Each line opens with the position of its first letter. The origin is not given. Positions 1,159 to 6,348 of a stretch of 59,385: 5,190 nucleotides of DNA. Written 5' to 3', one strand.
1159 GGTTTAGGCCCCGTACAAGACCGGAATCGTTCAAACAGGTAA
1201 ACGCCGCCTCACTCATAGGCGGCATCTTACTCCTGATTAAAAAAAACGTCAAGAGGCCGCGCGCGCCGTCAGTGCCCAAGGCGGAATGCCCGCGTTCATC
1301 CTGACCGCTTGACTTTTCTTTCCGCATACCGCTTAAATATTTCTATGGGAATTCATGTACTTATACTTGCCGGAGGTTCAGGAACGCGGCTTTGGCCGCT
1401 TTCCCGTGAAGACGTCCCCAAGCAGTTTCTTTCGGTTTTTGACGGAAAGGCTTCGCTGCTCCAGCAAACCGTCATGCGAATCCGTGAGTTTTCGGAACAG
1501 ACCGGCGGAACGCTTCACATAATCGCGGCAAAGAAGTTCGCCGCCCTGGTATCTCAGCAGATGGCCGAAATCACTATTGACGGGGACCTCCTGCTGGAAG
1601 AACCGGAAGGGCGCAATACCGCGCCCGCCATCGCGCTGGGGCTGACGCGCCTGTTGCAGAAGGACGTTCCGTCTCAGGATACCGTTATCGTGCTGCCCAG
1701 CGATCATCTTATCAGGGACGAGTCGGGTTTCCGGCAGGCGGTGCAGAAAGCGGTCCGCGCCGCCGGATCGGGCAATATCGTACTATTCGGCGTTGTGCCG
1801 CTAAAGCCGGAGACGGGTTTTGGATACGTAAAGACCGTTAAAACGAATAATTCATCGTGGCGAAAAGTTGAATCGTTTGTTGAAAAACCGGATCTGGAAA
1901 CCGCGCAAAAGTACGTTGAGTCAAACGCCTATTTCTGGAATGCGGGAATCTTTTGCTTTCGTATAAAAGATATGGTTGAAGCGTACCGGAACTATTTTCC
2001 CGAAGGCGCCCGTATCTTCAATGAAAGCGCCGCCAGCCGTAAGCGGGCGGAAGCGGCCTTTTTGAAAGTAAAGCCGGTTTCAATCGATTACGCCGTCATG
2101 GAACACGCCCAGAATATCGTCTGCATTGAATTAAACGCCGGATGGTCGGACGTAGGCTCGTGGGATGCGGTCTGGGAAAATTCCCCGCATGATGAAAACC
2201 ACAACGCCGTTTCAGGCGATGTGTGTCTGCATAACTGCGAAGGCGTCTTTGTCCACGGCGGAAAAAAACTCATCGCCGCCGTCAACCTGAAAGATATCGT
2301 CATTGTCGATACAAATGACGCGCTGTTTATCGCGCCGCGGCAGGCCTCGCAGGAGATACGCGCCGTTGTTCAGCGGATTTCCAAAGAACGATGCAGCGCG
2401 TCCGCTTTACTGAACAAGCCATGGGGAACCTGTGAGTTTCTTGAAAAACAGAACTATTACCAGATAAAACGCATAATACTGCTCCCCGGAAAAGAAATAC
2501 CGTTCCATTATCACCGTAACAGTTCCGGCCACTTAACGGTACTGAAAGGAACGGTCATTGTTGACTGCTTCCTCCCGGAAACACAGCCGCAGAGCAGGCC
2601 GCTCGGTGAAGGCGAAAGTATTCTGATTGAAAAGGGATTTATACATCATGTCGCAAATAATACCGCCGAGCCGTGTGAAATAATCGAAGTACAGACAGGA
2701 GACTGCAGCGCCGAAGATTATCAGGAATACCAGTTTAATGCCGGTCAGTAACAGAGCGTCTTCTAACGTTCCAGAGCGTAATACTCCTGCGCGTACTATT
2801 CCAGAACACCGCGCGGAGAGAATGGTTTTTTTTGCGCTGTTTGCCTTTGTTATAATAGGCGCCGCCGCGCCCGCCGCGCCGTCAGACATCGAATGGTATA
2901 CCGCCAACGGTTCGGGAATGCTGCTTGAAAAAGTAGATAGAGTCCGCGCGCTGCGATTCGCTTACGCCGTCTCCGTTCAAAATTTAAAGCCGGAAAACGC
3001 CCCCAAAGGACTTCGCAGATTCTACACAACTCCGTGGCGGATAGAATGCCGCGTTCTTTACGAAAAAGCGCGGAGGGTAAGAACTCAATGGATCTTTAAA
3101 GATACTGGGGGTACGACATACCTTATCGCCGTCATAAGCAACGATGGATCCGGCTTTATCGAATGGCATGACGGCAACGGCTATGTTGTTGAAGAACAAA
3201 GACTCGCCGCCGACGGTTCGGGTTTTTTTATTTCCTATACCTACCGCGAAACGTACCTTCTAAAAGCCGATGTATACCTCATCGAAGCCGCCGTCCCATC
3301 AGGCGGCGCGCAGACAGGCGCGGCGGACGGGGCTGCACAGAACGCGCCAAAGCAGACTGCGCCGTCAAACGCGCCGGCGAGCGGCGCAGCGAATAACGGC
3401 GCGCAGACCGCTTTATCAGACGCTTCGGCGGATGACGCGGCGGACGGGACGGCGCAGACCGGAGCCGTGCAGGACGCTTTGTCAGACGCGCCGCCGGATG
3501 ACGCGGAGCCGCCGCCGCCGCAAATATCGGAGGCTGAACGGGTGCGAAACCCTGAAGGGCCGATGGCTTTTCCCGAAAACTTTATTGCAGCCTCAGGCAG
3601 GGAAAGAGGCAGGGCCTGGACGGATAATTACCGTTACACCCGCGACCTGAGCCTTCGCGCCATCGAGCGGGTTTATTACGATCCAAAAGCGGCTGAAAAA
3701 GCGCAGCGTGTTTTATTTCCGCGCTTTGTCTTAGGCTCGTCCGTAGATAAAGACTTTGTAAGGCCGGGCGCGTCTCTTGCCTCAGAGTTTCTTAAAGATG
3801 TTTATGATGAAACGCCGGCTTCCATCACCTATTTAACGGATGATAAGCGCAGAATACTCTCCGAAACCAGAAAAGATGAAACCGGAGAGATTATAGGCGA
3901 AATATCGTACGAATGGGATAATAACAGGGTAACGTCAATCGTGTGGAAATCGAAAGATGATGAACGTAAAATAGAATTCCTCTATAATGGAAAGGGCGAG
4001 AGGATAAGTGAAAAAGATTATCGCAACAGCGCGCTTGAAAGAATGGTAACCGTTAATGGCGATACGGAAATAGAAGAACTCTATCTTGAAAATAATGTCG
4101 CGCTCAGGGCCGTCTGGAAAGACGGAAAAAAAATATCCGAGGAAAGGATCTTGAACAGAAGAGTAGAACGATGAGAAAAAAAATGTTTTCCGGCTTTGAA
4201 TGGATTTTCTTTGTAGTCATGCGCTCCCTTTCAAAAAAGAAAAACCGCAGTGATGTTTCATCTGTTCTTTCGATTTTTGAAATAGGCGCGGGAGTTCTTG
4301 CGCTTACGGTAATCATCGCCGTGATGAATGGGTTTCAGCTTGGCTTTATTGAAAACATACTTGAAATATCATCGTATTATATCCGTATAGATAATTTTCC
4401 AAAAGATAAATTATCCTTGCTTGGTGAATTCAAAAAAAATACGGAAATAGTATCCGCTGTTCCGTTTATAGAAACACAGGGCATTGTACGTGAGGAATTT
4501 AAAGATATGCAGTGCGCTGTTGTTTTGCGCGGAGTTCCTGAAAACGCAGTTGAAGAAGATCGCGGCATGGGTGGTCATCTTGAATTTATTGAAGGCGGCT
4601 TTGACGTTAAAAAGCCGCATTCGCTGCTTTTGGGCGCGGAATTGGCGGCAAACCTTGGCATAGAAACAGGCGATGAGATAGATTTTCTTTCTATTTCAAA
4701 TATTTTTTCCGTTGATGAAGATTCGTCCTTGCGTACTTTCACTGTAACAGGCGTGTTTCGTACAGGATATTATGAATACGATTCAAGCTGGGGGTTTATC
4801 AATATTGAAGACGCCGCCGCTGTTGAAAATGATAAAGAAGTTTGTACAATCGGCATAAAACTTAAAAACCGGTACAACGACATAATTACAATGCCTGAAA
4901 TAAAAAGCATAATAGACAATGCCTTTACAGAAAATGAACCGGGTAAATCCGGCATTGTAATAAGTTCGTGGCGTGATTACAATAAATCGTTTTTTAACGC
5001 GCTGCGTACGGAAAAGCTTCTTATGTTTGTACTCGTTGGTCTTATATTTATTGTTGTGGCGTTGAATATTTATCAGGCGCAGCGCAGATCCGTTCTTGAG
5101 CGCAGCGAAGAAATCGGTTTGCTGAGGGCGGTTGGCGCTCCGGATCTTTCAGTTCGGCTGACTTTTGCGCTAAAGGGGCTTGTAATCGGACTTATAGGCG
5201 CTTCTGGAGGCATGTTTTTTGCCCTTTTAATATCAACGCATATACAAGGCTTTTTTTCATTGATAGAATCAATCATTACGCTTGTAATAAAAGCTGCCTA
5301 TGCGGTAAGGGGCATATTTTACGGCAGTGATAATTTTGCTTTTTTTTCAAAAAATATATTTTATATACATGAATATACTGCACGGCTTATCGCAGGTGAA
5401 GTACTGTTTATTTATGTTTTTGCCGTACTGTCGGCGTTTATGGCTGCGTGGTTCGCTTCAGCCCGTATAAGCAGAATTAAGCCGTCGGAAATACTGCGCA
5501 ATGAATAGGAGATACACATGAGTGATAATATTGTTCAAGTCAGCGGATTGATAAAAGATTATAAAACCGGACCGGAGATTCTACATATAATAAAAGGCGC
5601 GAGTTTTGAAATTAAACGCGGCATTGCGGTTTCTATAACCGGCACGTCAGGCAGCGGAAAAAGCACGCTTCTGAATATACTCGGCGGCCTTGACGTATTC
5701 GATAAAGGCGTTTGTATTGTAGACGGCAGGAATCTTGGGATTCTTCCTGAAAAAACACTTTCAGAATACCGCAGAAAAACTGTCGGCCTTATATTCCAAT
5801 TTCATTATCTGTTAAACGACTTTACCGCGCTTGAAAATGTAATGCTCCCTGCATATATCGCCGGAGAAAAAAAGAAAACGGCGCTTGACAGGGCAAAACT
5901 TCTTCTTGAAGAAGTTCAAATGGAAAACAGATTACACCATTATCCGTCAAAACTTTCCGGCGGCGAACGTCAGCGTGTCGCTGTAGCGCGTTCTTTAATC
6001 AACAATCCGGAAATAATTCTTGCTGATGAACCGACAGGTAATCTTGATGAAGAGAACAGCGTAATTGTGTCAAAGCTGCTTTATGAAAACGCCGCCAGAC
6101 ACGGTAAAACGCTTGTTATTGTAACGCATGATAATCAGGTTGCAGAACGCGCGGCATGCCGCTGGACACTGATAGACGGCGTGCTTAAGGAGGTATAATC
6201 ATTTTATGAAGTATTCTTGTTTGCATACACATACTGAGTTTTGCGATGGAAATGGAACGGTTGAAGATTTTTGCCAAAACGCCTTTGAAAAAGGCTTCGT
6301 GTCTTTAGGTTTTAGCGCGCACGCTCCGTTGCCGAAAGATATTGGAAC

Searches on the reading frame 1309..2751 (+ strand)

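Call 66: search_protein_families(library=pfam, proteins=[window:1309-2751:+], max_evalue=0.001)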
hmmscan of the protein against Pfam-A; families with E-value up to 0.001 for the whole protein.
window:1309-2751:+ (480 aa): 6 families
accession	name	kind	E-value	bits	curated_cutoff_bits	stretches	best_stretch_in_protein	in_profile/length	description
PF00483.29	NTP_transferase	-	2.8e-49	168.4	21.2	1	18-296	3-243/245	Nucleotidyl transferase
PF01050.24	MannoseP_isomer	-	4.1e-15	56.4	23.6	1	368-470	12-109/116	Mannose-6-phosphate isomerase C-terminal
PF22640.1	ManC_GMP_beta-helix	-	3e-10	40.3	27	1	311-356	9-54/55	MannoseP isomerase/GMP-like beta-helix domain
PF07883.17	Cupin_2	-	4.1e-09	36.5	27.2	1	389-461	3-69/70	Cupin domain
PF12804.13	NTP_transf_3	-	0.00017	22.3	27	1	17-138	1-101/160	MobA-like NTP transferase domain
PF00190.28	Cupin_1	-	0.0002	21.4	22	1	393-463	42-115/151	Cupin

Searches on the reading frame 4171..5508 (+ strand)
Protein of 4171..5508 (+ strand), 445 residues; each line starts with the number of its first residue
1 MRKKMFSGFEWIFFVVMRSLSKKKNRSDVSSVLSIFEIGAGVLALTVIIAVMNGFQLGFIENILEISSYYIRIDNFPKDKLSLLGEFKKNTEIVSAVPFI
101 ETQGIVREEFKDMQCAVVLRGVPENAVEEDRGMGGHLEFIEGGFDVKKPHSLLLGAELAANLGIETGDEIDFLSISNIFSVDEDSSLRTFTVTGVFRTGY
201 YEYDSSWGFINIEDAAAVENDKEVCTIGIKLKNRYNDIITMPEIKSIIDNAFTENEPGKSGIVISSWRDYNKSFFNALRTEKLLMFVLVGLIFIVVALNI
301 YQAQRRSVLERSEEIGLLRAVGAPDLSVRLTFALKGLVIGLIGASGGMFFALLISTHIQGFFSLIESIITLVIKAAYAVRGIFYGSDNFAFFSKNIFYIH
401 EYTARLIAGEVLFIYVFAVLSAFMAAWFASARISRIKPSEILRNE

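Call 66: search_protein_families(library=pfam, proteins=[window:4171-5508:+], max_evalue=0.001)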
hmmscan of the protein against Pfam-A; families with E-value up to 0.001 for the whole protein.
window:4171-5508:+ (445 aa): 2 families
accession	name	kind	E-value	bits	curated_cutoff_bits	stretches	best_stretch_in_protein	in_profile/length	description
PF12704.14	MacB_PCD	-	1.1e-09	39.3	27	1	31-200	1-157/207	MacB-like periplasmic core domain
PF02687.27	FtsX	-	1.1e-07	32.3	25.5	1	287-438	2-120/120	FtsX-like permease C-terminal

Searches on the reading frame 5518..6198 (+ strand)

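Call 66: search_protein_families(library=pfam, proteins=[window:5518-6198:+], max_evalue=0.001)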
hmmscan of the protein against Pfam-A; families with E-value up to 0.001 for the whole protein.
window:5518-6198:+ (226 aa): 4 families
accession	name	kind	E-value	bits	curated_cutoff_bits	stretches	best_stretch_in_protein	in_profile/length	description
PF00005.33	ABC_tran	-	1e-28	101.1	25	1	26-173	2-136/137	ABC transporter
PF13238.12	AAA_18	-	8.5e-05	23.4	29.4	0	39-73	2-37/128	AAA domain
PF13555.12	AAA_29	-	8.7e-05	22.6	27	1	27-52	14-39/61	P-loop containing region of AAA domain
PF02463.25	SMC_N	-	0.0001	22.2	40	0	123-212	113-205/220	RecF/RecN/SMC N terminal domain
